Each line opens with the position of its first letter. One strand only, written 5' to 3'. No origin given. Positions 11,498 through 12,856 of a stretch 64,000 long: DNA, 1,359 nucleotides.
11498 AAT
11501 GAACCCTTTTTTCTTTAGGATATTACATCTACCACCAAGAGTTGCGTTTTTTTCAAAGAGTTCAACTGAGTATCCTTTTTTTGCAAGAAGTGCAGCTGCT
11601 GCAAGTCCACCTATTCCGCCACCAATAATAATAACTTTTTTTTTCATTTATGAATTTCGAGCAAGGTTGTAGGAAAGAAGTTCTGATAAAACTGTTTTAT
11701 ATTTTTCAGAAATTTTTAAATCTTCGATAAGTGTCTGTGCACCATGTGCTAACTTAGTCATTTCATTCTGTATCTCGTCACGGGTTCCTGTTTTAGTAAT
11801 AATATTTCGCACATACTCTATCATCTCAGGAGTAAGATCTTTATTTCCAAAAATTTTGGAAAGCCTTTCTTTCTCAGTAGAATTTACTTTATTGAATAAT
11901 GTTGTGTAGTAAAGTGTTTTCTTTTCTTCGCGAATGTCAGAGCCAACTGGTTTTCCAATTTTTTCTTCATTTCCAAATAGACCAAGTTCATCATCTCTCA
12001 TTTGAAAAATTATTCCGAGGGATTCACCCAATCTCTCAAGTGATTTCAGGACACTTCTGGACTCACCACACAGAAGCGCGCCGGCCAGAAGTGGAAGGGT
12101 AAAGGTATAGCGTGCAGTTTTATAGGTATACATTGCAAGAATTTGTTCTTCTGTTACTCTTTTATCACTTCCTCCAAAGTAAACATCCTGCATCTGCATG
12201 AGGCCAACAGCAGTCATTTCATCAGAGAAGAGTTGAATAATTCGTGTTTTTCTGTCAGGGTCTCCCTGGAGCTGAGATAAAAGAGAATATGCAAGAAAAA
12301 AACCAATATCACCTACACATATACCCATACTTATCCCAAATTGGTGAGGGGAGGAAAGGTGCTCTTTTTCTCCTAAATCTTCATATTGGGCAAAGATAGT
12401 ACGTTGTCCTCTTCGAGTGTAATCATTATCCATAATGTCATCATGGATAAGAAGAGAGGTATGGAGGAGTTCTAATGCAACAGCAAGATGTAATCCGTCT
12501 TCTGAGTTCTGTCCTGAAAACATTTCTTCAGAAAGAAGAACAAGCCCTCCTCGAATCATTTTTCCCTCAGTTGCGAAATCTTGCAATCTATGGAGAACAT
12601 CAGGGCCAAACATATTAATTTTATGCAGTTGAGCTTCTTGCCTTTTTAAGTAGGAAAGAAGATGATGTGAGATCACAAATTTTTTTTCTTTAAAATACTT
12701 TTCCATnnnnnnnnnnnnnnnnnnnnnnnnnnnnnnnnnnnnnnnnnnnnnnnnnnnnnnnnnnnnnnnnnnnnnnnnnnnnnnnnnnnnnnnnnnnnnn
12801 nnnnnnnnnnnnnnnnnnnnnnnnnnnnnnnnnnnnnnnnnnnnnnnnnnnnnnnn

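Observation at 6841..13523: Compact carotenoid-type isoprenoid cluster (GT2, idi, UbiA prenyltransferase, crtI, GGPP synthase, phytoene synthase) in an otherwise minimal, CPR-like genome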

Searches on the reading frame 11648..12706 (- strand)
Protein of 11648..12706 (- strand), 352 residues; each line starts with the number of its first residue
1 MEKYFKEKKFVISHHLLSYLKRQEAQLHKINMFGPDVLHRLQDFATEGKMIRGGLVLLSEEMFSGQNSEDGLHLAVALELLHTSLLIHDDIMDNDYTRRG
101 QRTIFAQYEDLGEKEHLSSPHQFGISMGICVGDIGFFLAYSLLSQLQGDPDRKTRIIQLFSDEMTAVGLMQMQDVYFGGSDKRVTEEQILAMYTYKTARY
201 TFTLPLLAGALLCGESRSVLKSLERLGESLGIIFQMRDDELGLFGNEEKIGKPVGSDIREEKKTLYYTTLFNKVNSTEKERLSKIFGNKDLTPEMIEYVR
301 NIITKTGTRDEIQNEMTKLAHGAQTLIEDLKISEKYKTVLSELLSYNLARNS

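Call 3: search_protein_families(library=pfam, proteins=[window:11648-12706:-], max_evalue=0.01)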
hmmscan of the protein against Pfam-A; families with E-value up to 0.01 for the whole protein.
window:11648-12706:- (352 aa): 1 family
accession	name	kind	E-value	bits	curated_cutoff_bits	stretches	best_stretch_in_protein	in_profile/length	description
PF00348.22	polyprenyl_synt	-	1.3e-55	188.8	27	1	45-302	13-250/251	Polyprenyl synthetase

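Call 4: search_protein_families(library=ncbifam, proteins=[window:11648-12706:-], max_evalue=0.01)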
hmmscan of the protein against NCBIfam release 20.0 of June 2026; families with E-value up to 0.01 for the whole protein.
window:11648-12706:- (352 aa): 16 families
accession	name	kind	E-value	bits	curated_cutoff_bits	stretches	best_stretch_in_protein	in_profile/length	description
NF041169.1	f2_encap_cargo4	exception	9e-54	182.9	450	1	45-351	47-333/334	family 2 encapsulin nanocompartment cargo protein polyprenyl transferase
NF042416.1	GFPPS_Mycobact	equivalog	1.4e-47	162.4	600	1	12-346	5-344/350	bifunctional (2E,6E)-farnesyl/geranyl diphosphate synthase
NF040698.1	IdsA_Meth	equivalog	3e-46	158.1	468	1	35-351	27-327/328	short chain isoprenyl diphosphate synthase IdsA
NF041003.1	GGPP_syn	equivalog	2.6e-42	145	500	1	2-335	3-308/326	geranylgeranyl diphosphate synthase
NF045485.1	FPPsyn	subfamily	1.2e-35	123.1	275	1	46-278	35-253/288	farnesyl diphosphate synthase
NF045549.1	GGPPsyn_IdsB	equivalog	2.4e-30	105.8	475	1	42-335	59-333/346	geranylgeranyl diphosphate synthase IdsB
TIGR02748.1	GerC3_HepT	equivalog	2.3e-24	86.1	456.55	1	45-346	40-313/319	heptaprenyl diphosphate synthase component II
NF045685.1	GGPPSynCrtE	equivalog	4e-22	78.6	460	1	46-272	40-252/293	geranylgeranyl diphosphate synthase CrtE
NF045628.1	HxpDPsynlarge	equivalog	7e-22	77.8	500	2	45-109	32-95/311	hexaprenyl-diphosphate synthase large subunit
TIGR02749.1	prenyl_cyano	equivalog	2.7e-21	75.9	383.2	1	44-350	40-320/322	solanesyl diphosphate synthase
NF040789.2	gerfarn_diphsyn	equivalog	7.2e-21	74.7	560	1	70-308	83-302/345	geranylfarnesyl diphosphate synthase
NF008140.0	PRK10888.1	equivalog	1.3e-17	64.1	412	1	47-307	43-279/323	octaprenyl diphosphate synthase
NF007877.0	PRK10581.1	equivalog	1.1e-16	60.9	321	1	47-267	43-250/299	(2E,6E)-farnesyl diphosphate synthase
NF042417.1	NPPPS_Mycobact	equivalog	2e-14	53.4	600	1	44-288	52-272/335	nonaprenyl/(2E,6E)-farnesyl/geranylgeranyl diphosphat synthase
NF040936.1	hexpp_archaea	equivalog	2.5e-14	53.3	400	1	45-109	38-101/275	hexaprenyl pyrophosphate synthase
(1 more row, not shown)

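Call 38: search_solved_structures(query=window:11648-12706:-, max_evalue=1e-10, show_alignments=2)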
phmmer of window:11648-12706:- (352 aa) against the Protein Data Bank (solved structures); distinct sequences matched with E-value up to 1e-10: 135 (the best 60 are shown).
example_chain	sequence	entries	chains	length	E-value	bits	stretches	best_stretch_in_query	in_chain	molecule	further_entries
3lk5_A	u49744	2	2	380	3.7e-35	125.1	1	11-343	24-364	Geranylgeranyl pyrophosphate synthase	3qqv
1wy0_A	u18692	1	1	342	8.9e-33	117.3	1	47-288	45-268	geranylgeranyl pyrophosphate synthetase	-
8f8f_A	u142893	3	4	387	2e-32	116.1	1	22-344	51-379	(2E,6E)-farnesyl diphosphate synthase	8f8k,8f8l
6kd7_A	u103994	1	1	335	2.9e-25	92.5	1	36-342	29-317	Polyprenyl synthetase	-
5ayp_A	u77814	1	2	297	1.7e-23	86.7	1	32-276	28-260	Farnesyl diphosphate synthase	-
5jfq_A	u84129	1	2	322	9.8e-22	81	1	45-272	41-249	Geranylgeranyl Pyrophosphate Synthetase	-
3nf2_A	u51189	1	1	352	3e-20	76.1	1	47-285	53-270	Putative polyprenyl synthetase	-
5h9d_A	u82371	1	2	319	1.8e-19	73.5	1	20-334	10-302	Farnesyl pyrophosphate synthetase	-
4wk5_A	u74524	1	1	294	1.3e-18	70.7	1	46-260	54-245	Geranyltranstransferase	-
3rmg_A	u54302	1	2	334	1.9e-18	70.1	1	47-294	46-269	Octaprenyl-diphosphate synthase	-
2ftz_A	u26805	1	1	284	2e-18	70.1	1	17-266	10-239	geranyltranstransferase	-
7my6_A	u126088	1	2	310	5.3e-18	68.7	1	16-266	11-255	Farnesyl-diphosphate synthase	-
7my7_AAA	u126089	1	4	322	5.9e-18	68.5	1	16-266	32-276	Farnesyl-diphosphate synthase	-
7mxz_AAA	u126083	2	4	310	6.4e-18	68.4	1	45-266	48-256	Geranylgeranyl pyrophosphate synthase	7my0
7my1_AAA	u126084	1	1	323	7.4e-18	68.2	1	45-266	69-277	Geranylgeranyl pyrophosphate synthase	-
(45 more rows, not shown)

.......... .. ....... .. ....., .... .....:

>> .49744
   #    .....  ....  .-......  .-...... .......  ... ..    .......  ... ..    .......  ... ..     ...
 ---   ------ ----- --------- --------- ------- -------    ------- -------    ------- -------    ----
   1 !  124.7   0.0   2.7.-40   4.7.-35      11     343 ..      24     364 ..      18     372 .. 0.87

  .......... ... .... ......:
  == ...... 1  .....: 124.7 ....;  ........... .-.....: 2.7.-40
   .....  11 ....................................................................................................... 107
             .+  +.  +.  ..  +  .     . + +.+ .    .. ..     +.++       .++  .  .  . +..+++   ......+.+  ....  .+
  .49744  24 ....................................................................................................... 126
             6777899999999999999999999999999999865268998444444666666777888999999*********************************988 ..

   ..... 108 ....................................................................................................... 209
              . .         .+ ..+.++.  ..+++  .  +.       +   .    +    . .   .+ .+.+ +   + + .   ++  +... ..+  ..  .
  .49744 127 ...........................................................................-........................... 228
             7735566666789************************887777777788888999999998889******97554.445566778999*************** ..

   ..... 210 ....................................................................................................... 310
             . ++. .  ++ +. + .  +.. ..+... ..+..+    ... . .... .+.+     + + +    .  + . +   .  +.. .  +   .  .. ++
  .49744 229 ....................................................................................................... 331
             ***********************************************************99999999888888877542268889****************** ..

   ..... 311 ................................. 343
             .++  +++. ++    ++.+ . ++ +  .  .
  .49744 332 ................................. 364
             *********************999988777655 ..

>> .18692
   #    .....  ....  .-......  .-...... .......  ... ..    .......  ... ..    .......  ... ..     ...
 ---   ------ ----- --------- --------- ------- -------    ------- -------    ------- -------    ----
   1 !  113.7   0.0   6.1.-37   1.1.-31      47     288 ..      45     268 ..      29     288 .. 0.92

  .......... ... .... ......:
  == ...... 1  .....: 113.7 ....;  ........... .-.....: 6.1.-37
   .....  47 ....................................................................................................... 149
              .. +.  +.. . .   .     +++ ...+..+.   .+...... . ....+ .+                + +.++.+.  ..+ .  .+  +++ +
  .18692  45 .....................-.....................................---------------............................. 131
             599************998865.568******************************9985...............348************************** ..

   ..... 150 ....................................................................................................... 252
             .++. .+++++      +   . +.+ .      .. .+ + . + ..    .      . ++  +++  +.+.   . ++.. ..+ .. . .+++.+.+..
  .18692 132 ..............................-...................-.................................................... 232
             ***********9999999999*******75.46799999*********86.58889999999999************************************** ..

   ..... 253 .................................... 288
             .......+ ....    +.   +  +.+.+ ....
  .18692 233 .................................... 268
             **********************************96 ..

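Call 40: search_protein_families(library=ncbifam, proteins=[L008:12374-13306:-, L060:6571-7419:-, L008:8601-9908:-, L044:9290-9967:-, L060:7416-8456:-, L008:10879-12393:-, L060:5075-6574:-, L060:4237-5082:+, L057:10001-10792:+], max_evalue=1e-10)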
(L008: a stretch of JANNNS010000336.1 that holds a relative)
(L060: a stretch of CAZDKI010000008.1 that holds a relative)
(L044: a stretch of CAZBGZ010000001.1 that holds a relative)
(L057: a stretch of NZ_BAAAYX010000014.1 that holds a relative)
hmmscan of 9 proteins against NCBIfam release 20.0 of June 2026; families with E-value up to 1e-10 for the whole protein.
L008:12374-13306:- (310 aa): 5 families
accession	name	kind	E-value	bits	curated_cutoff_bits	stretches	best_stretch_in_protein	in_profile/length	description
TIGR03465.1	HpnD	equivalog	2.4e-61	207.1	278.6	1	38-305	2-265/267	presqualene diphosphate synthase HpnD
NF045686.1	PhytoSynCyanob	equivalog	1.2e-49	169.1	550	1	23-299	13-298/310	15-cis-phytoene synthase CrtB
TIGR03464.1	HpnC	equivalog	6e-48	163.7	250.45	1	45-305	9-266/267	squalene synthase HpnC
NF045921.1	PhytnSynCrtBRhod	equivalog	3.4e-35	122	500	1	29-303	5-274/307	15-cis-phytoene synthase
NF042419.1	Phyto_syn_CrtB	equivalog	8.8e-32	110.9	480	1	43-304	16-282/306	15-cis-phytoene synthase CrtB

L060:6571-7419:- (282 aa): 5 families
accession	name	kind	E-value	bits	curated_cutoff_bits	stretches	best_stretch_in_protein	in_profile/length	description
TIGR03465.1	HpnD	equivalog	6.7e-58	195.8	278.6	1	20-281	4-265/267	presqualene diphosphate synthase HpnD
TIGR03464.1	HpnC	equivalog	1.5e-47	162.4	250.45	1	28-280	12-265/267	squalene synthase HpnC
NF045686.1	PhytoSynCyanob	equivalog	3.7e-44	151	550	1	12-278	22-301/310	15-cis-phytoene synthase CrtB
NF045921.1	PhytnSynCrtBRhod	equivalog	3.9e-42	144.8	500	1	18-280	13-275/307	15-cis-phytoene synthase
NF042419.1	Phyto_syn_CrtB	equivalog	6.8e-37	127.6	480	1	23-280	16-282/306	15-cis-phytoene synthase CrtB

L008:8601-9908:- (435 aa): 5 families
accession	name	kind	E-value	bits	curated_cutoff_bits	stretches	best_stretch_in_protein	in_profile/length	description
NF002995.0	PRK03759.1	equivalog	3.9e-66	222.2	127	1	251-412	6-168/185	isopentenyl-diphosphate Delta-isomerase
TIGR02150.1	IPP_isom_1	equivalog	3.7e-44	150.4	105.8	1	254-409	1-155/159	isopentenyl-diphosphate delta-isomerase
TIGR03460.1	crt_membr_arch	equivalog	3.3e-40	138.5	154.7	1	9-243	15-245/248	bisanhydrobacterioruberin hydratase CruF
NF041333.1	CruF_Halo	equivalog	7.6e-31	107.5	300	1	11-239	26-257/268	bisanhydrobacterioruberin hydratase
NF045693.1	GCarotHydoxCruF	equivalog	2.1e-18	66.7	400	1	37-184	61-214/310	gamma-carotene 1'-hydroxylase CruF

L044:9290-9967:- (225 aa): 3 families
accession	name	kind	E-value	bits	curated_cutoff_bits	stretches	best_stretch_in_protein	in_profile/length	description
TIGR03460.1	crt_membr_arch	equivalog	1.2e-39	136.7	154.7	1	15-210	41-242/248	bisanhydrobacterioruberin hydratase CruF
NF041333.1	CruF_Halo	equivalog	1.4e-28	100.1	300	1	27-212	64-259/268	bisanhydrobacterioruberin hydratase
NF045693.1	GCarotHydoxCruF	equivalog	3.4e-21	75.9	400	1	16-222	58-283/310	gamma-carotene 1'-hydroxylase CruF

L060:7416-8456:- (346 aa): 15 families
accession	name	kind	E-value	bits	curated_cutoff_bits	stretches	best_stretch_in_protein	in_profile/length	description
NF041169.1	f2_encap_cargo4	exception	3.9e-44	151.3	450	1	40-343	41-332/334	family 2 encapsulin nanocompartment cargo protein polyprenyl transferase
NF042416.1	GFPPS_Mycobact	equivalog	3.9e-38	131.3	600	1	36-324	29-328/350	bifunctional (2E,6E)-farnesyl/geranyl diphosphate synthase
NF040698.1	IdsA_Meth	equivalog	2.2e-35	122.4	468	1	37-343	30-326/328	short chain isoprenyl diphosphate synthase IdsA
NF041003.1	GGPP_syn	equivalog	5.3e-34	117.8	500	1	37-328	28-307/326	geranylgeranyl diphosphate synthase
NF045485.1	FPPsyn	subfamily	8.6e-25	87.4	275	1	46-274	34-257/288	farnesyl diphosphate synthase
TIGR02748.1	GerC3_HepT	equivalog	2.5e-24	86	456.55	1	35-343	29-317/319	heptaprenyl diphosphate synthase component II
TIGR02749.1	prenyl_cyano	equivalog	2.1e-22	79.6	383.2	1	25-344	21-321/322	solanesyl diphosphate synthase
NF042417.1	NPPPS_Mycobact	equivalog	3.9e-22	78.7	600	1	43-343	50-333/335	nonaprenyl/(2E,6E)-farnesyl/geranylgeranyl diphosphat synthase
NF045628.1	HxpDPsynlarge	equivalog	2.1e-20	73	500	1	40-343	26-309/311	hexaprenyl-diphosphate synthase large subunit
NF040789.2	gerfarn_diphsyn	equivalog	3.8e-19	69.1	560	1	71-338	83-338/345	geranylfarnesyl diphosphate synthase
NF045685.1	GGPPSynCrtE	equivalog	3.4e-17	62.4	460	1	13-275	6-263/293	geranylgeranyl diphosphate synthase CrtE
NF045549.1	GGPPsyn_IdsB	equivalog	1.9e-16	60.1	475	1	46-338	62-339/346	geranylgeranyl diphosphate synthase IdsB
NF007877.0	PRK10581.1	equivalog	1.4e-15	57.2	321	1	48-247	43-236/299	(2E,6E)-farnesyl diphosphate synthase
NF008140.0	PRK10888.1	equivalog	1.6e-15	57.2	412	1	35-246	30-223/323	octaprenyl diphosphate synthase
NF040627.1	GFPS_Meth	equivalog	2.5e-14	53.4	600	1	45-247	36-218/285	geranylfarnesyl diphosphate synthase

L008:10879-12393:- (504 aa): 10 families
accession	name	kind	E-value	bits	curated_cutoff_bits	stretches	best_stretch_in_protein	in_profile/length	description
NF058655.1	CrtID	equivalog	5.3e-183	609.2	640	1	9-488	1-477/478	bifunctional phytoene desaturase/3,4-desaturase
TIGR02734.1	crtI_fam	subfamily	3.1e-155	517.7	238.1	1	9-500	1-496/504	phytoene desaturase family protein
NF042421.1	hydcarot_desat_CrtD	equivalog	6.6e-75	252.4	500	1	7-487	2-478/487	1-hydroxycarotenoid 3,4-desaturase CrtD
NF045637.1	carotdesatCrtDProt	equivalog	2.8e-73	247.1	580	1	9-488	1-478/485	1-hydroxycarotenoid 3,4-desaturase CrtD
TIGR02730.1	carot_isom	equivalog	5.1e-37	127.8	586.9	1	211-488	210-484/493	carotenoid isomerase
TIGR02733.1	desat_CrtD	equivalog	1.9e-24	86.2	549.7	1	7-492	2-488/492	C-3',4' desaturase CrtD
NF045689.1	BCarotKetCrtO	equivalog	4.8e-23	81.5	1000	1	7-284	4-299/563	beta-carotene ketolase CrtO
NF005560.0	PRK07233.1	equivalog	2.6e-15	56.2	252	0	8-55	2-49/435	hypothetical protein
NF005547.0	PRK07208.1-3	equivalog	2.2e-13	49.7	380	0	6-62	4-60/465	hypothetical protein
NF005548.0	PRK07208.1-4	equivalog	1.2e-11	43.9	389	1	5-281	2-268/488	hypothetical protein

L060:5075-6574:- (499 aa): 8 families
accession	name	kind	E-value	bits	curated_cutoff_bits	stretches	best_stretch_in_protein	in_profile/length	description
NF058655.1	CrtID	equivalog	3.8e-191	636.1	640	1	3-482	1-477/478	bifunctional phytoene desaturase/3,4-desaturase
TIGR02734.1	crtI_fam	subfamily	5.7e-154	513.5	238.1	1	3-494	1-496/504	phytoene desaturase family protein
NF042421.1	hydcarot_desat_CrtD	equivalog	1.1e-89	301.1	500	1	2-482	3-479/487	1-hydroxycarotenoid 3,4-desaturase CrtD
NF045637.1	carotdesatCrtDProt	equivalog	3.2e-62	210.6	580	1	3-488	1-484/485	1-hydroxycarotenoid 3,4-desaturase CrtD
TIGR02730.1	carot_isom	equivalog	2.2e-29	102.7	586.9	1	198-486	203-488/493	carotenoid isomerase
NF045689.1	BCarotKetCrtO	equivalog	2.4e-25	89.1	1000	0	344-470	381-521/563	beta-carotene ketolase CrtO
TIGR02733.1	desat_CrtD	equivalog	4.2e-21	75.2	549.7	1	2-487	3-489/492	C-3',4' desaturase CrtD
NF005560.0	PRK07233.1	equivalog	8.1e-14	51.3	252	0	1-50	1-50/435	hypothetical protein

L060:4237-5082:+ (281 aa): 5 families
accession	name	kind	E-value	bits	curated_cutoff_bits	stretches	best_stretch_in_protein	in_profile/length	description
NF009516.0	PRK12875.1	equivalog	1.3e-76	257.4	205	1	4-279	17-289/292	prenyltransferase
NF009608.0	PRK13105.1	equivalog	7.4e-37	127.1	217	1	2-277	7-287/291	prenyltransferase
NF010119.0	PRK13595.1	equivalog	3e-36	125.4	248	1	3-271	11-282/292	prenyltransferase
NF009525.0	PRK12887.1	equivalog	2.8e-14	53.2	226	1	3-245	13-271/310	homogentisate phytyltransferase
NF005742.0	PRK07566.1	equivalog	3.2e-12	46.2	313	1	4-248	28-279/315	chlorophyll synthase ChlG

L057:10001-10792:+ (264 aa): 4 families
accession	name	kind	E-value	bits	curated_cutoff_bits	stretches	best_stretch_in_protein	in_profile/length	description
NF009516.0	PRK12875.1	equivalog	2.9e-74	249.8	205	1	2-264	18-282/292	prenyltransferase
NF010119.0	PRK13595.1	equivalog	1e-45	156.5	248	1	1-260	12-275/292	prenyltransferase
NF009608.0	PRK13105.1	equivalog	6.7e-42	143.6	217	1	1-261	9-279/291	prenyltransferase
NF009525.0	PRK12887.1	equivalog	3.5e-11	43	226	0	15-231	32-259/310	homogentisate phytyltransferase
